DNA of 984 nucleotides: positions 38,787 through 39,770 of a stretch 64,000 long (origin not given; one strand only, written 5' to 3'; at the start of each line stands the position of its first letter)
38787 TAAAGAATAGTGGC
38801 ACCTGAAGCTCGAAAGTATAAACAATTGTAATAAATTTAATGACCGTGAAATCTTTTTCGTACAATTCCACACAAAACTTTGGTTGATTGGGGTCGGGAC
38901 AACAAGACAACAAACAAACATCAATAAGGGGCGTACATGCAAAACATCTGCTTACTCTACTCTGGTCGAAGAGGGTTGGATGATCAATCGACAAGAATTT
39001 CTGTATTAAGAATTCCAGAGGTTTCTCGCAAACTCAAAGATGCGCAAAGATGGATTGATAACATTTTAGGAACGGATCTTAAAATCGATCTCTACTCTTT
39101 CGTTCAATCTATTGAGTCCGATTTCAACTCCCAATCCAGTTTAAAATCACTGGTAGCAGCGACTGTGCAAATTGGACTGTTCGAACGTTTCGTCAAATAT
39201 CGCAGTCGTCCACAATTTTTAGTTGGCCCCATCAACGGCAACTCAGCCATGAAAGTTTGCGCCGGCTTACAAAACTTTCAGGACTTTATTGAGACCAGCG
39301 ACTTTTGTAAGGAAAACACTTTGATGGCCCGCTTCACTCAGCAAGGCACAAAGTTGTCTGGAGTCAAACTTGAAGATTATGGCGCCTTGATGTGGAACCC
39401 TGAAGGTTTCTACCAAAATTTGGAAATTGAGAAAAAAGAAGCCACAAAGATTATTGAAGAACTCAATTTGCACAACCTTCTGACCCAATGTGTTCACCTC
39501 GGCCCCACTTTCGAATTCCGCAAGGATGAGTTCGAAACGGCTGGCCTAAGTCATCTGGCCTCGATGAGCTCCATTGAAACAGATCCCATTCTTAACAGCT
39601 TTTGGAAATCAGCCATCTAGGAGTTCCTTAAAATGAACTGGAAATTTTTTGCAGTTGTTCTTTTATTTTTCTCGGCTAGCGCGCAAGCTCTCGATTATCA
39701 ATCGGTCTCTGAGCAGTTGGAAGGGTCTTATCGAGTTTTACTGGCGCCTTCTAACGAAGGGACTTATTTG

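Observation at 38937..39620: A truncated FabD-like acyltransferase has its catalytic GHSxG serine replaced (GPING)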

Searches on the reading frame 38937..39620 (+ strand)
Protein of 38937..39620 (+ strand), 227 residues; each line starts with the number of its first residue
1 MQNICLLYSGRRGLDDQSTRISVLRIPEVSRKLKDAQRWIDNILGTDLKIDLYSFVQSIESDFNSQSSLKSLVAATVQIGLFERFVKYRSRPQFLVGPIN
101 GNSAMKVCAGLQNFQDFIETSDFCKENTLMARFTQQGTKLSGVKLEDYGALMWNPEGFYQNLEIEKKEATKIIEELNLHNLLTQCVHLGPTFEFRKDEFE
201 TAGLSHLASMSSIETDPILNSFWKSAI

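Call 3: search_protein_families(library=pfam, proteins=[window:38937-39620:+], max_evalue=1)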
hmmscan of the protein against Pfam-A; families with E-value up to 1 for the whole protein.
window:38937-39620:+ (227 aa): 1 family
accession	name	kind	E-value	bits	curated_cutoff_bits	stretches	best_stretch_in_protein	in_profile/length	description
PF14285.11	DUF4367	-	0.11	13.4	22.1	1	119-175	50-109/110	Domain of unknown function (DUF4367)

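Call 4: search_protein_families(library=ncbifam, proteins=[window:38937-39620:+], max_evalue=1)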
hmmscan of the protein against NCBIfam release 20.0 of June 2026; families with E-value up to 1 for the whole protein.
window:38937-39620:+ (227 aa): 0 families

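Call 5: search_solved_structures(query=window:38937-39620:+, max_evalue=10, show_alignments=3)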
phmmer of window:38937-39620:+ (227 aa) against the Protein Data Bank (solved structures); distinct sequences matched with E-value up to 10: 0.

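Call 6: find_homologous_proteins(query=window:38937-39620:+, max_evalue=0.001)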
Query window:38937-39620:+ (227 aa): 39 proteins with E <= 0.001 among 188 candidates.
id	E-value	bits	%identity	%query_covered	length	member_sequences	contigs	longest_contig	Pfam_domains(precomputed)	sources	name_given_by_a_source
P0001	7.7e-147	505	100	100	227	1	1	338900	-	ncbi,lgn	-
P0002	9.1e-122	423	82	100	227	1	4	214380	-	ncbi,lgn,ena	-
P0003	2.5e-121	421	81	100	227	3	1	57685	-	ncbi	-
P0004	3.3e-112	391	75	100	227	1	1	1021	-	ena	-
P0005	2.8e-110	385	75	100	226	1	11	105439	-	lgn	-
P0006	5.7e-110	384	75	100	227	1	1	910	-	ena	-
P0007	8.1e-103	361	72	100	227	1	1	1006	-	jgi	jgi:hypothetical protein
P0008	2.8e-102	359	70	100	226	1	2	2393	-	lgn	-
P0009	2.0e-101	356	70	100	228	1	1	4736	-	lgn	-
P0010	9.9e-95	334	66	100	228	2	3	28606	-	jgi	jgi:hypothetical protein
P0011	4.1e-94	332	68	100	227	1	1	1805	-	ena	-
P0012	6.8e-93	328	64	100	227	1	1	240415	-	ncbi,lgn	-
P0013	1.3e-85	304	60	100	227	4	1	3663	-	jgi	jgi:hypothetical protein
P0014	1.9e-85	304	58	100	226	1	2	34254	-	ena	-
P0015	4.5e-83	296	59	100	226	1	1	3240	-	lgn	-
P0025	2.5e-66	241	51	100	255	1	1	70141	-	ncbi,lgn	-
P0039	2.4e-27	114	35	96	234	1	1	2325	-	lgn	-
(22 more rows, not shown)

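Call 9: search_solved_structures(query=A1, max_evalue=10, show_alignments=3)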
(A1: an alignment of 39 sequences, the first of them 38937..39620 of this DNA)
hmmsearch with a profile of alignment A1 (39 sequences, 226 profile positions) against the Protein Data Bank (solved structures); distinct sequences matched with E-value up to 10: 2.
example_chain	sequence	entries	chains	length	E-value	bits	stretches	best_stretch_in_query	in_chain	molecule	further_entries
2kw3_C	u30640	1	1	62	0.31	13.9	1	18-49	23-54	Regulatory factor X-associated protein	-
9gn3_A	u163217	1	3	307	1.2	12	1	127-179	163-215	Regulatory protein MsrR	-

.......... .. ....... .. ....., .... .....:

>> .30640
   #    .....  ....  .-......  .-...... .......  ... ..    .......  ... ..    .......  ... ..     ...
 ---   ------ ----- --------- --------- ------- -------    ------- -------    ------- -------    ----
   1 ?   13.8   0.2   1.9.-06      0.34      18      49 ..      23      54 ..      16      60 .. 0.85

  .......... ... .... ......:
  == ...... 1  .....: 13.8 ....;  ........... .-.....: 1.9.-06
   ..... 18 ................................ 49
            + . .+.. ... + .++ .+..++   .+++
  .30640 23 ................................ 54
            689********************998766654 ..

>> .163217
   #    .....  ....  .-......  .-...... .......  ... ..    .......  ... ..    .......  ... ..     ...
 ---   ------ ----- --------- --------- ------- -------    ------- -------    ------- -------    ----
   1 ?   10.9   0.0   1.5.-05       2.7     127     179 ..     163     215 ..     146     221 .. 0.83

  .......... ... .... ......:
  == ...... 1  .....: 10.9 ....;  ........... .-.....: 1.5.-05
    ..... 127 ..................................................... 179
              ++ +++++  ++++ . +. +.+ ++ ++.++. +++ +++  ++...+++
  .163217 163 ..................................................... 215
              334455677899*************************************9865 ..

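Call 11: find_encoding_contigs(protein=P0012, flank=6000, max_places=3)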
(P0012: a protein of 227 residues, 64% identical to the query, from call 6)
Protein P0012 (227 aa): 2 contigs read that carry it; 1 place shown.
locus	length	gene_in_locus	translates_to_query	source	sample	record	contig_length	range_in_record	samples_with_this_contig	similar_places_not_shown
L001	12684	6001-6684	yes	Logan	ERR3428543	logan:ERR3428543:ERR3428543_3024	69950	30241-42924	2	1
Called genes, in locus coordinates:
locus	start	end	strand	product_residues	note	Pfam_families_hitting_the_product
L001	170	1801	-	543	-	PF01578:Cytochrom_C_asm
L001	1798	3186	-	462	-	PF05140:ResB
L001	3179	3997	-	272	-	PF05013:FGase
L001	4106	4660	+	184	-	PF01923:Cob_adeno_trans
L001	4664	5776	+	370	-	-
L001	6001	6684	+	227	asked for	-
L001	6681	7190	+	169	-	-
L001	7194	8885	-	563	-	PF05157:MshEN, PF00437:T2SSE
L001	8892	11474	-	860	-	PF21305:type_II_gspD_N0, PF03958:Secretin_N, PF00263:Secretin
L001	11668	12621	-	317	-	-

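Call 12: find_encoding_contigs(protein=P0025, flank=6000, max_places=3)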
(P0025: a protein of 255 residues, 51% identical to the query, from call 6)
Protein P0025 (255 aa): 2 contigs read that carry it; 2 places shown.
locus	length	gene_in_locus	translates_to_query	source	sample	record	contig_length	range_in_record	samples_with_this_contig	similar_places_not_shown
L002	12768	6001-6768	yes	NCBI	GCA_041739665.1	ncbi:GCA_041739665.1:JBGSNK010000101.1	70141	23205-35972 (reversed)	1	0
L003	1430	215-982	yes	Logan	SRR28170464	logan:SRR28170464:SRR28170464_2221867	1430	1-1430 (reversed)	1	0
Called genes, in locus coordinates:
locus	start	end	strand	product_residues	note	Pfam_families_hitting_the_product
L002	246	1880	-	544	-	PF01578:Cytochrom_C_asm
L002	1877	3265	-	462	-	PF05140:ResB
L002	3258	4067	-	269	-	PF05013:FGase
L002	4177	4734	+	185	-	PF01923:Cob_adeno_trans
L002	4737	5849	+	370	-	-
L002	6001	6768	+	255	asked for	-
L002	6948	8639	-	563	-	PF05157:MshEN, PF00437:T2SSE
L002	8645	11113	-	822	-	PF21305:type_II_gspD_N0, PF03958:Secretin_N, PF00263:Secretin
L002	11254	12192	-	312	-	PF17820:PDZ_6 (weak)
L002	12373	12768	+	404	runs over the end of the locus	PF28597:T2SSF_N, PF00482:T2SSF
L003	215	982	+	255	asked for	-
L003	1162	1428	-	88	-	?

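Call 18: search_protein_representatives(alignment_id=A1)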
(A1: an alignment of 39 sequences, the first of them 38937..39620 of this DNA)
Query: 39 sequences, 226 profile positions. Proteins with E-value up to 0.001 (for the whole library): 241; up to 1e-10: 185; up to 1e-30: 110. The best 150 are listed.
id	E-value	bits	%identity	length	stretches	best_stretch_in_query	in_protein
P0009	2.8e-102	357.6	-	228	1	1-226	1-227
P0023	3.0e-97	341.1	-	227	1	1-226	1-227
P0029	4.0e-94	330.9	-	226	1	1-226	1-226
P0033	4.9e-89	314.3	-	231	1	2-226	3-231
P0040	1.0e-70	254.4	-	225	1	1-222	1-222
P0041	6.6e-63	228.8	-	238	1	3-224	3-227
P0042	8.7e-59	215.3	-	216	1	1-226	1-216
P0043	1.2e-58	214.8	-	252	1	1-225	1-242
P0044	1.3e-55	205.0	-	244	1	4-223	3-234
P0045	1.5e-55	204.8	-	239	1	3-223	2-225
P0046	2.2e-55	204.2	-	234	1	2-225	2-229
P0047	2.6e-55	204.0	-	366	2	5-127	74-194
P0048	2.7e-54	200.6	-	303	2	2-140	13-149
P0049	2.4e-53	197.5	-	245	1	1-222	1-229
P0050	3.0e-53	197.2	-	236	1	5-224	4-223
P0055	8.8e-52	192.4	-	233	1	1-224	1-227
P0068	7.5e-48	179.6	-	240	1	1-224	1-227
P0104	1.8e-40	155.4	-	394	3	48-133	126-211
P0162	4.4e-26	108.3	-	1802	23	83-117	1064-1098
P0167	9.2e-24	100.8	-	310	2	3-132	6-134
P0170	1.5e-23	100.1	-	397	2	13-189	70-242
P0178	6.7e-21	91.4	-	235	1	5-223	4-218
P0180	1.6e-20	90.1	-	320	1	1-120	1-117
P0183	1.1e-19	87.4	-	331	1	3-121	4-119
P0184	2.0e-19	86.6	-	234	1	5-224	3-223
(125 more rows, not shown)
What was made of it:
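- Closest known: Uncharacterised long AT-like proteins P0183, P0180 and P0167. Same: The closest sequence relatives outside the family (profile E 9e-24 to 1e-19, call 18).
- The short-family profile reaches the 310-331 aa proteins P0167, P0180 and P0183 at 9e-24 to 1e-19 (call 18).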

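Call 19: predict_structure(alignment_id=A1)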
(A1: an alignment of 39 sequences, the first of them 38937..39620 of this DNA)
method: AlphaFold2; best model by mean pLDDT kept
length: 227 residues; sequences in the alignment: 39
mean_pLDDT: 88.9   pTM: 0.88
mean pLDDT of the five models: 88.9, 87.3, 86.2, 86.0, 85.0
residues with pLDDT >= 90: 151; 70-90: 59; 50-70: 12; < 50: 5
segments of 3 or more residues with pLDDT < 50: 137-141
pLDDT, mean of each block of 10 residues (from residue 1): 88 90 94 97 84 95 92 97 94 94 94 95 82 54 78 94 91 91 91 90 89 86 80
secondary structure, 60 per line:
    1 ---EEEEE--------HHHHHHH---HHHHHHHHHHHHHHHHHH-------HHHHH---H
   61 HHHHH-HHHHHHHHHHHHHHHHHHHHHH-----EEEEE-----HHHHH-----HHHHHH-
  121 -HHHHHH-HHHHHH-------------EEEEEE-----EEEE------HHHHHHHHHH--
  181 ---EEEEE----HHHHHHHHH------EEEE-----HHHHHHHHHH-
elements in order: E4-8 H17-23 H27-44 H52-56 H60-65 H67-88 E94-98 H104-108 H114-119 H122-127 H129-134 E148-153 E159-162 H169-178 E184-188 H193-201 E208-211 H217-226
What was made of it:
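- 38937..39620 (+): CDS of the 227-aa AT-fold relic protein (called AT227 here). It is cytoplasmic and has no signal peptide. AF2 model pLDDT 88.9 (call 19).
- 39297..39431 (+): Variable replacement segment (residues 121-165). It stands where FabD has roughly residues 120-255: the Arg117 helix end, the ferredoxin-like small subdomain, the His201 loop and two helices. Here it is reduced to short helices, a disordered loop and a beta-hairpin. AF2 shows low pLDDT at 137-141 and strands at 148-153 and 159-162 (call 19).
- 39582..39605 (+): C-terminal helix signature D216-P-I-L-N-S-F-W223. The family consensus is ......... Helix 217-226 in the model (call 19).
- On Acyl_transf_1 / FabD malonyl-CoA:ACP transacylase (PF00698): The model shows only a beta-hairpin and short helices there (call 19).
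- Checked: A beta-strand is predicted there (148-153, call 19), so it could be a topological remnant, but that was not shown.
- Fold: AF2 pLDDT is 88.9 (call 19).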

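Call 23: search_protein_families(library=pfam, proteins=[P0167, P0180, P0183, P0047, P0048, P0104, P0170, P0184, P0178, P0162], max_evalue=1)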
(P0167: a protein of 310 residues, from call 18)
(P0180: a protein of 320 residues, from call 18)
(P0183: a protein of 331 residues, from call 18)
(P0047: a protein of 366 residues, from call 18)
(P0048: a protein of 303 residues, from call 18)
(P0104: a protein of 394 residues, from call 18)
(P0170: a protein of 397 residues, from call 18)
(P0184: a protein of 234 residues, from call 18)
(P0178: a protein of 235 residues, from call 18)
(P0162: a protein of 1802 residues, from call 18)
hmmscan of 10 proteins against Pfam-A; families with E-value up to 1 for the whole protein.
P0167 (310 aa): 1 family
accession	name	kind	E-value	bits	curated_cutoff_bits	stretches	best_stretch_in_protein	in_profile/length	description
PF00698.26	Acyl_transf_1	-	4.2e-07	30.2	32.7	1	67-282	60-267/319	Acyl transferase domain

P0180 (320 aa): 1 family
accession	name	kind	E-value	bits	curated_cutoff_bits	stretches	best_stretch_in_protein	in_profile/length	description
PF00698.26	Acyl_transf_1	-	8e-09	35.8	32.7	1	73-289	68-279/319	Acyl transferase domain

P0183 (331 aa): 3 families
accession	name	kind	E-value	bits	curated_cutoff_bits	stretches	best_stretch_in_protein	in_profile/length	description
PF00698.26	Acyl_transf_1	-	7.4e-14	52.4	32.7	1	32-292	27-280/319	Acyl transferase domain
PF16073.10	SAT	-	0.072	13.1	22.8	0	47-107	54-121/239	Starter unit:ACP transacylase in aflatoxin biosynthesis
PF00808.29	CBFD_NFYB_HMF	-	0.11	13.2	21.4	0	135-162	24-51/65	Histone-like transcription factor (CBF/NF-Y) and archaeal histone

P0047 (366 aa): 0 families

P0048 (303 aa): 0 families

P0104 (394 aa): 1 family
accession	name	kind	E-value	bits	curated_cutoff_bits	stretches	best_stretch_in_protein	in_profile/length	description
PF00698.26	Acyl_transf_1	-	0.11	12.4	32.7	1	134-190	48-104/319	Acyl transferase domain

P0170 (397 aa): 0 families

P0184 (234 aa): 0 families

P0178 (235 aa): 0 families

P0162 (1802 aa): 1 family
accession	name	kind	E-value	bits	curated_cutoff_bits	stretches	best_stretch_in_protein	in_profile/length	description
PF15555.11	DUF4658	-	0.05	14.2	27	0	424-456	24-56/123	Domain of unknown function (DUF4658)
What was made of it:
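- Closest known: Uncharacterised long AT-like proteins P0183, P0180 and P0167. Different: They hit Pfam Acyl_transf_1 (call 23).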

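Call 24: fold_search(model_id=the predicted structure, library=pdb)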
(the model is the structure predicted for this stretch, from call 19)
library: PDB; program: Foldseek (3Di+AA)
matches with E <= 10: 183; with E <= 0.001: 0
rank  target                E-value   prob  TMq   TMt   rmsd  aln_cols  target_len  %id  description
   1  3hjv_B                1.0e-03  1.00  0.52  0.40  12.0       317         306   11  1.7 Angstrom resolution crystal structure of an acyl carrier protein S-malonyltransferase from Vibrio cholerae O1 biov (released 2009-06-09)
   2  8cuz_A                3.0e-02  0.98  0.53  0.16  10.9       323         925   14  KS-AT domains of mycobacterial Pks13 with inward AT conformation (released 2023-02-15)
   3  4rr5                  3.2e-02  1.00  0.40  0.32   3.1       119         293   14  The crystal structure of Synechocystis sp. PCC 6803 Malonyl-CoA: ACP Transacylase (released 2015-07-01)
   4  8in9_A                4.1e-02  0.89  0.43  0.14  16.6       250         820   11  The structure of the GfsA KSQ-AT didomain in complex with the GfsA ACP domain (released 2023-05-31)
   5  8tjn_A                8.0e-02  0.96  0.52  0.11   8.1       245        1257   12  Crosslinked 6-deoxyerythronolide B synthase (DEBS) Module 1 in complex with antibody fragment 1B2: Crosslinked State 1 (released 2024-07-24)
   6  2jfk_D                1.1e-01  0.93  0.37  0.22   3.8       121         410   20  Structure of the MAT domain of human FAS with malonyl-CoA (released 2007-03-13)
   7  8tko_B                1.3e-01  0.97  0.43  0.12   4.2       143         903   15  KS-AT core of 6-deoxyerythronolide B synthase (DEBS) Module 3 crosslinked with its translocation ACP partner of Module (released 2024-07-31)
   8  8by8_A                1.3e-01  0.90  0.55  0.12  12.4       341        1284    8  The cercosporin fungal non-reducing polyketide synthase (NR-PKS) CTB1 (SAT-KS-MAT) (released 2024-01-10)
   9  8cuy_A                1.4e-01  0.95  0.58  0.15  11.6       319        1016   13  ACP1-KS-AT domains of mycobacterial Pks13 (released 2023-02-15)
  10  8f2r_D                1.4e-01  0.06  0.12  0.13  22.6       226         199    9  Human CCC complex (released 2023-05-24)
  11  3tqe                  1.5e-01  0.90  0.35  0.26   4.3       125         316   16  Structure of the malonyl CoA-acyl carrier protein transacylase (fabD) from Coxiella burnetii (released 2011-09-21)
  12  8cv1_B                1.7e-01  0.89  0.53  0.16  11.1       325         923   14  ACP1-KS-AT domains of mycobacterial Pks13 (released 2023-02-15)
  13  7vee                  2.0e-01  0.90  0.30  0.09   3.4        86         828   14  The ligand-free structure of GfsA KSQ-AT didomain (released 2022-01-12)
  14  3ptw                  2.1e-01  0.72  0.52  0.39  13.3       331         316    9  CRYSTAL STRUCTURE OF malonyl CoA-acyl carrier protein transacylase from Clostridium perfringens Atcc 13124 (released 2010-12-15)
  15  2qj3_B                2.3e-01  0.94  0.39  0.29   3.3       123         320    9  Mycobacterium tuberculosis FabD (released 2007-09-04)
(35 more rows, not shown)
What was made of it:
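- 38937..39620 (+): The Foldseek top hits are AT domains (call 24).
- On FabD/AT fold superfamily (common ancestry, large-subdomain fold): Local alignments of about 120 residues have rmsd 3-4 A, and the best E is 1e-3 (call 24).
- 47 of the 50 best Foldseek PDB hits are FabD, PKS or FAS AT domains, the best being 3hjv_B at E=1e-3 and probability 1.0 (call 24). A fold search dominated by AT domains (call 24).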
